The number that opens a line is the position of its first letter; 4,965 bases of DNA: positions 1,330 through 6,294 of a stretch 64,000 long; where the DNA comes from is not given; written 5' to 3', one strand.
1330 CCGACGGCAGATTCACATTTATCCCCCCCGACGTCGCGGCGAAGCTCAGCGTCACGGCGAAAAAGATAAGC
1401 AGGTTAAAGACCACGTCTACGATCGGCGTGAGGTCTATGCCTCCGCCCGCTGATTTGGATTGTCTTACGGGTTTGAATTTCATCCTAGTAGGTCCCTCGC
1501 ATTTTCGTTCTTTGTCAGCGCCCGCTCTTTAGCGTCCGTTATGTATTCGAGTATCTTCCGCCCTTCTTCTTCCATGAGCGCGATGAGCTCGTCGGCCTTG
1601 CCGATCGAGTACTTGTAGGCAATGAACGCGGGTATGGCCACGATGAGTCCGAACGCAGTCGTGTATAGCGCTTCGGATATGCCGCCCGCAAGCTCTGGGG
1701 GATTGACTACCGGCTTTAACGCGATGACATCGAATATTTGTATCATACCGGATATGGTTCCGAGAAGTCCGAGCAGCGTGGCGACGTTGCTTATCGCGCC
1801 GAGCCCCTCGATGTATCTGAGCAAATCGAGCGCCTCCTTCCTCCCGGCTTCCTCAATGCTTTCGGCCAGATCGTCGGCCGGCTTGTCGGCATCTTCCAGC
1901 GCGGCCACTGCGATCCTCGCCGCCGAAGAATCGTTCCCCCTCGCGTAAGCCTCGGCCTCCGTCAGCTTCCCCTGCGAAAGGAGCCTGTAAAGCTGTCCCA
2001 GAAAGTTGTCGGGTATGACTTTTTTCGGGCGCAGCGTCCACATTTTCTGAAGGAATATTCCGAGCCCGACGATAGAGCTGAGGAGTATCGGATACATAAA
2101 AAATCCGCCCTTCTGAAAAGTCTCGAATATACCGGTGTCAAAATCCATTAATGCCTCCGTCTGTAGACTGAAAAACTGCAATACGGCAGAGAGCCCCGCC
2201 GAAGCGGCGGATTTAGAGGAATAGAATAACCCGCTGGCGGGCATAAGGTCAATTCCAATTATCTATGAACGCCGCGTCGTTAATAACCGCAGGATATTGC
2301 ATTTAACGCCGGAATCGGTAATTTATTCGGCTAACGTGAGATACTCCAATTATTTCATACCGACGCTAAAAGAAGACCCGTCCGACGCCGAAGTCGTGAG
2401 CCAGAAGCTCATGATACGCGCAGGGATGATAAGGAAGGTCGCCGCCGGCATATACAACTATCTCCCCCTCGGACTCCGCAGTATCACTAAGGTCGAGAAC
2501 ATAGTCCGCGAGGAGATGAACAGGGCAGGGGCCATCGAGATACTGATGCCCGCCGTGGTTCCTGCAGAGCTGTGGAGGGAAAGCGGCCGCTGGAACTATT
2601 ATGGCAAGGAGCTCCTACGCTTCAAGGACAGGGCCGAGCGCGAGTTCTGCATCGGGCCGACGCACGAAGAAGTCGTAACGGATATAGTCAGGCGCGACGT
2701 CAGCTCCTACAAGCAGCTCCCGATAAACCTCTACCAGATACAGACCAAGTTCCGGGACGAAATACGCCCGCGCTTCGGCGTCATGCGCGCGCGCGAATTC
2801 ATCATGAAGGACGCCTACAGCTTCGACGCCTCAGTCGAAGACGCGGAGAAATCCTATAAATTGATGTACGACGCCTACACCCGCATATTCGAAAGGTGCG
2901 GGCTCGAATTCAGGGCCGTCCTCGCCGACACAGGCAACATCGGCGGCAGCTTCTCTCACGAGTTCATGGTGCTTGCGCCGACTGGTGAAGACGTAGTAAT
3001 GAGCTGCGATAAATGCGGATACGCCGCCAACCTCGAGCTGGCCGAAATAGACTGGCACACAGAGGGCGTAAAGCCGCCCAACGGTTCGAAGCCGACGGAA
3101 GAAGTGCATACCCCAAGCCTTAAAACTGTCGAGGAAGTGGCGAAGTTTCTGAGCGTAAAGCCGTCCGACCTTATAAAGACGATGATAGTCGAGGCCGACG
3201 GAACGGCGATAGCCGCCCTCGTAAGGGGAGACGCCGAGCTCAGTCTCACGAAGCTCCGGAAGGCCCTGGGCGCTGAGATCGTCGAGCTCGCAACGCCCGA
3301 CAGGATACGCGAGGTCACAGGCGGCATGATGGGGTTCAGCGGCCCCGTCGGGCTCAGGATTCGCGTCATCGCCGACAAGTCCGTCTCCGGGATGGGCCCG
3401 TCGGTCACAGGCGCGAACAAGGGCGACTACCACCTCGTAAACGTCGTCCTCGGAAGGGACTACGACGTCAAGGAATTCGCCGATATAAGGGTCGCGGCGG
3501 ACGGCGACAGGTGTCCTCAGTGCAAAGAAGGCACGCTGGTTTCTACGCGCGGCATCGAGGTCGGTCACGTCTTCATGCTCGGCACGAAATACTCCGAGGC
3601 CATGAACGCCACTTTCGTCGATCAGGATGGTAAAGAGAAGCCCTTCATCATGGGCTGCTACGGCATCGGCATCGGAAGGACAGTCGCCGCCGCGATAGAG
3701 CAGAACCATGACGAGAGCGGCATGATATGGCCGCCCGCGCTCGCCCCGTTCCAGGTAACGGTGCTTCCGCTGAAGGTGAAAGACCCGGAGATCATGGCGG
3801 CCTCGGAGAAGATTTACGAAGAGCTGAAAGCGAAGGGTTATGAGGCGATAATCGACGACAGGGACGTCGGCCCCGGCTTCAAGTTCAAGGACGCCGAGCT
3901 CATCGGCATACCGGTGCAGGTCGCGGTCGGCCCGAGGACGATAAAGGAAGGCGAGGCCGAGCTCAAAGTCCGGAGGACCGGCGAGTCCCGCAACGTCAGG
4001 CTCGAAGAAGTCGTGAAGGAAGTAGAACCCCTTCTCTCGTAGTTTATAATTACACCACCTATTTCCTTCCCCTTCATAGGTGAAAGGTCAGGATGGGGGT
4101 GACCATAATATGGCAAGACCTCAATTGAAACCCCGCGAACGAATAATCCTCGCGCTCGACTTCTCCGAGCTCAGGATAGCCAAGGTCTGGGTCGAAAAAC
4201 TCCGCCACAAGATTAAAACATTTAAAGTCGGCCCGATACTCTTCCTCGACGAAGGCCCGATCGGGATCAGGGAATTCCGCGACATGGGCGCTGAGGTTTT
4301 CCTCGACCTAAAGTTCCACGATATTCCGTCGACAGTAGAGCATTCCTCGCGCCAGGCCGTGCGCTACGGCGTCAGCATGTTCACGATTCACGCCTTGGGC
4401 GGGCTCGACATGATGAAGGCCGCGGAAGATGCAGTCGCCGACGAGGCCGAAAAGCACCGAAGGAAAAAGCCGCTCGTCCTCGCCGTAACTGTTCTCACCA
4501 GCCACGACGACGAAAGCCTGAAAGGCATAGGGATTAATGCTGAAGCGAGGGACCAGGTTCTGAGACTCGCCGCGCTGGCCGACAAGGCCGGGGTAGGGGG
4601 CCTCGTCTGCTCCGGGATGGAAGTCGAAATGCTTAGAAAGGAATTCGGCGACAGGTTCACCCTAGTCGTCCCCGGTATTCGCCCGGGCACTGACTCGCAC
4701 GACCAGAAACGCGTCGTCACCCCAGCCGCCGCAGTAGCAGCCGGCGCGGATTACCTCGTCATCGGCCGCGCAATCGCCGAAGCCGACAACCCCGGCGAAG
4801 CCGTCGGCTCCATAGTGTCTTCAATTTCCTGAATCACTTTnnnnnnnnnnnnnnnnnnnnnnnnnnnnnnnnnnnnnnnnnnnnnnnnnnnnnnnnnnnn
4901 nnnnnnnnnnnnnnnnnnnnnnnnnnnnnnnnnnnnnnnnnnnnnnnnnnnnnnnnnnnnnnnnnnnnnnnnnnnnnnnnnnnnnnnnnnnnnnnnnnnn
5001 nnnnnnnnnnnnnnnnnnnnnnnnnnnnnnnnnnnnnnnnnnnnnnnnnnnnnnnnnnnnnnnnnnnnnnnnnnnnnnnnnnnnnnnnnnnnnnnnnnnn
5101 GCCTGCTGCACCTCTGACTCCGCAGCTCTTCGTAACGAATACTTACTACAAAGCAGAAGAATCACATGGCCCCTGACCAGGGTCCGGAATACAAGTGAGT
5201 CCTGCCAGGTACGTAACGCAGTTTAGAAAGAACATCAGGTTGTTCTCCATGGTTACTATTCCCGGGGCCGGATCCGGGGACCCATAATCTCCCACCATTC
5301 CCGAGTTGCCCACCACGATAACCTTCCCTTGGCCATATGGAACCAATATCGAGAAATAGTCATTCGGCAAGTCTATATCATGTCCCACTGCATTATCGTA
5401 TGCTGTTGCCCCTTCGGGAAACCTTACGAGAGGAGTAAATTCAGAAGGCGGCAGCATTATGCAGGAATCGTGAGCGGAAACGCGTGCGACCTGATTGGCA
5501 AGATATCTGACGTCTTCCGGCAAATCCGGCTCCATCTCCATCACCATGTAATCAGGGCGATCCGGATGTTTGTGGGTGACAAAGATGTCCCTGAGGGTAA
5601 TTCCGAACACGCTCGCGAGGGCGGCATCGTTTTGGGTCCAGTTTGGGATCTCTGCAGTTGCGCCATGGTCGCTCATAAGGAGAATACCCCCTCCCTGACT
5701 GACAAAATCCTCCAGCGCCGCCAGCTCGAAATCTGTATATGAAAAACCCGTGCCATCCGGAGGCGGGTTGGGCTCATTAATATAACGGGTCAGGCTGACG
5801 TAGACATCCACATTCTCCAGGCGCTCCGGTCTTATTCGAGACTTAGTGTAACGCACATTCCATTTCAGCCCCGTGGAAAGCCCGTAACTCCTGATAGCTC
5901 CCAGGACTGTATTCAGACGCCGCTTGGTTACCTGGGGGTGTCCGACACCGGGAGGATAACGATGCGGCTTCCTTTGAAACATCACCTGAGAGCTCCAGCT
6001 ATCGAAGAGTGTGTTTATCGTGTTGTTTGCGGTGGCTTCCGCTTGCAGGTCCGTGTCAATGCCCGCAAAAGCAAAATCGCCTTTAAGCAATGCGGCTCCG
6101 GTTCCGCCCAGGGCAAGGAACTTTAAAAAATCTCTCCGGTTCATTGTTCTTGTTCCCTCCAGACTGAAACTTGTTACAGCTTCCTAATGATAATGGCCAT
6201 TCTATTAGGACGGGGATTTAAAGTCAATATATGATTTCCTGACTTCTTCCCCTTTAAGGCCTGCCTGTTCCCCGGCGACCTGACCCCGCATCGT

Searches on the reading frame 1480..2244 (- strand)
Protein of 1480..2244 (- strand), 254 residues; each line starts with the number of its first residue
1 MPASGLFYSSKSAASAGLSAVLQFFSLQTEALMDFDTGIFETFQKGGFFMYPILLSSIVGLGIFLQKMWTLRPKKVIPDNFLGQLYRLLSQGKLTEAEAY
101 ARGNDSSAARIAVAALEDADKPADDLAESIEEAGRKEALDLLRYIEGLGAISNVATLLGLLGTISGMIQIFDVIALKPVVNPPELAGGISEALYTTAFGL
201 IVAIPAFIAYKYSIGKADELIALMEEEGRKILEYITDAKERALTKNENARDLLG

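Call 8: search_protein_families(library=ncbifam, proteins=[window:1480-2244:-], max_evalue=0.01)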
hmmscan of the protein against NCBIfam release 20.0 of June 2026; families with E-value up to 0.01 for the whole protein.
window:1480-2244:- (254 aa): 5 families
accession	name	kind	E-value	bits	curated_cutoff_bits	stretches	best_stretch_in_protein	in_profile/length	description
TIGR02796.1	tolQ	equivalog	4.6e-20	72.3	221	1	50-226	17-205/216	protein TolQ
TIGR02797.1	exbB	equivalog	1.6e-13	50.9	206.2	1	50-212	17-186/211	tonB-system energizer ExbB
NF007722.0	PRK10414.1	equivalog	7.9e-09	35.4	402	1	148-211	133-196/244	tol-pal system-associated acyl-CoA thioesterase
NF008066.0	PRK10801.1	equivalog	1.4e-08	34.6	403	1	139-212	121-194/230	Tol-Pal system protein TolQ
TIGR02805.1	exbB2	equivalog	2.9e-08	33.9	135.35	1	143-216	53-126/138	TonB-system energizer ExbB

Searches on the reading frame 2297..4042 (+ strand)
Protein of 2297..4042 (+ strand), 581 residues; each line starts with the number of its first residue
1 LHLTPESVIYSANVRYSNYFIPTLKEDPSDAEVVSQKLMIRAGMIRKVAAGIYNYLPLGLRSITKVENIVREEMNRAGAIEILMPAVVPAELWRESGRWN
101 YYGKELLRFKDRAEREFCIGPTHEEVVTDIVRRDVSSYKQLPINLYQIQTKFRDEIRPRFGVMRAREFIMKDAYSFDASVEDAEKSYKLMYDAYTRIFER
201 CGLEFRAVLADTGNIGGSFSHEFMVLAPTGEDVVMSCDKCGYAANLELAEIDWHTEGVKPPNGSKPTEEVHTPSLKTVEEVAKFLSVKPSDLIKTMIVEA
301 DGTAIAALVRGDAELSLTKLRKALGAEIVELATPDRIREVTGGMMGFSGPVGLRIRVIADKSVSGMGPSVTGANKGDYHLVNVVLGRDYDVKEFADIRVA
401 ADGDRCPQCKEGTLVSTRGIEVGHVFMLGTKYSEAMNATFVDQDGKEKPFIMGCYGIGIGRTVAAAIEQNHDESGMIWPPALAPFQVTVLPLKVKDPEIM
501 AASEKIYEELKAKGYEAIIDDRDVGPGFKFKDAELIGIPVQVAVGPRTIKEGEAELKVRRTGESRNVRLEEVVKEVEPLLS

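Call 40: find_encoding_contigs(protein=window:2297-4042:+, flank=10000, max_places=4)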
Protein window:2297-4042:+ (581 aa): 6 contigs read that carry it; 3 places shown.
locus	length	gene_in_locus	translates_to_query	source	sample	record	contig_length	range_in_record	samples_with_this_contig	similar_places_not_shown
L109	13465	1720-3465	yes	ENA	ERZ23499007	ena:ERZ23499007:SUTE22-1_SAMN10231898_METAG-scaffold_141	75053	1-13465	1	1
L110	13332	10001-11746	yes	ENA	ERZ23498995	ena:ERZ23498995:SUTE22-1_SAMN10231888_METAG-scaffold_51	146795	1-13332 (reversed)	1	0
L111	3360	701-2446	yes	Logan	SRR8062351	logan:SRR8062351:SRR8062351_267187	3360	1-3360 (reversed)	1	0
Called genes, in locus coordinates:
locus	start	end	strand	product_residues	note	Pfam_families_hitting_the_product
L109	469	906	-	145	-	PF02472:ExbD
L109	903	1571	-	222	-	PF01618:MotA_ExbB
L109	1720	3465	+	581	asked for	PF00587:tRNA-synt_2b, PF04073:tRNA_edit, PF03129:HGTP_anticodon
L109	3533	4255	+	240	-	PF00215:OMPdecase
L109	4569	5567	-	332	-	-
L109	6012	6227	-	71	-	-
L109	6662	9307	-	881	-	PF02861:Clp_N, PF23569:NBD_SMAX1, PF00004:AAA, PF17871:AAA_lid_9, PF00004:AAA, PF07724:AAA_2, PF07728:AAA_5, PF10431:ClpB_D2-small, +9 more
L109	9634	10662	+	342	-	PF00881:Nitroreductase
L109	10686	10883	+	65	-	-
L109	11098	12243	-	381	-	PF02771:Acyl-CoA_dh_N, PF02770:Acyl-CoA_dh_M, PF00441:Acyl-CoA_dh_1, PF08028:Acyl-CoA_dh_2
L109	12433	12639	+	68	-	PF07311:Dodecin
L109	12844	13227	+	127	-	-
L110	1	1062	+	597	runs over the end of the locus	-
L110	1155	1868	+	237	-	-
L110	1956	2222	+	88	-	PF00381:PTS-HPr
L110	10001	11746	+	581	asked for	PF00587:tRNA-synt_2b, PF04073:tRNA_edit, PF03129:HGTP_anticodon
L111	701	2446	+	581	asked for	PF00587:tRNA-synt_2b, PF04073:tRNA_edit, PF03129:HGTP_anticodon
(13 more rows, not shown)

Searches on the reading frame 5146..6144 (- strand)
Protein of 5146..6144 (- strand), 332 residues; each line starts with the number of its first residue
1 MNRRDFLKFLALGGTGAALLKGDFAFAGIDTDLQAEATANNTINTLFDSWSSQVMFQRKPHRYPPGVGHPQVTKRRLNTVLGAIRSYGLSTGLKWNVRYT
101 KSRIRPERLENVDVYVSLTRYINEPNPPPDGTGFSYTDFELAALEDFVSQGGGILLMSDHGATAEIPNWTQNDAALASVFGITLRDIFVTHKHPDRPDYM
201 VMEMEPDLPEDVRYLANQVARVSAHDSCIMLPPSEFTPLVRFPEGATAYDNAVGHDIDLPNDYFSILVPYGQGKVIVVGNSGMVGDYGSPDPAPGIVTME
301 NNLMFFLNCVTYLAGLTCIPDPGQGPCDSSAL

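Call 8: search_protein_families(library=ncbifam, proteins=[window:5146-6144:-], max_evalue=0.01)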
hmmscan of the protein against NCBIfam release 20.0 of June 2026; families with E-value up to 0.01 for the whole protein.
window:5146-6144:- (332 aa): 1 family
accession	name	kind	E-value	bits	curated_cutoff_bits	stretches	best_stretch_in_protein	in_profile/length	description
TIGR01409.1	TAT_signal_seq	domain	0.00059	20.1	16.7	1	2-19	2-19/29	twin-arginine translocation signal domain-containing protein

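Call 30: search_protein_families(library=pfam, proteins=[window:5146-6144:-], max_evalue=0.001)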
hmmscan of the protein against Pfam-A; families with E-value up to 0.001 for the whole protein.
window:5146-6144:- (332 aa): 1 family
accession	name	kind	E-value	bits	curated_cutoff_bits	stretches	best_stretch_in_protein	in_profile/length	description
PF10518.14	TAT_signal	-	0.0004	20.6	22.7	1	1-19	2-20/21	TAT (twin-arginine translocation) pathway signal sequence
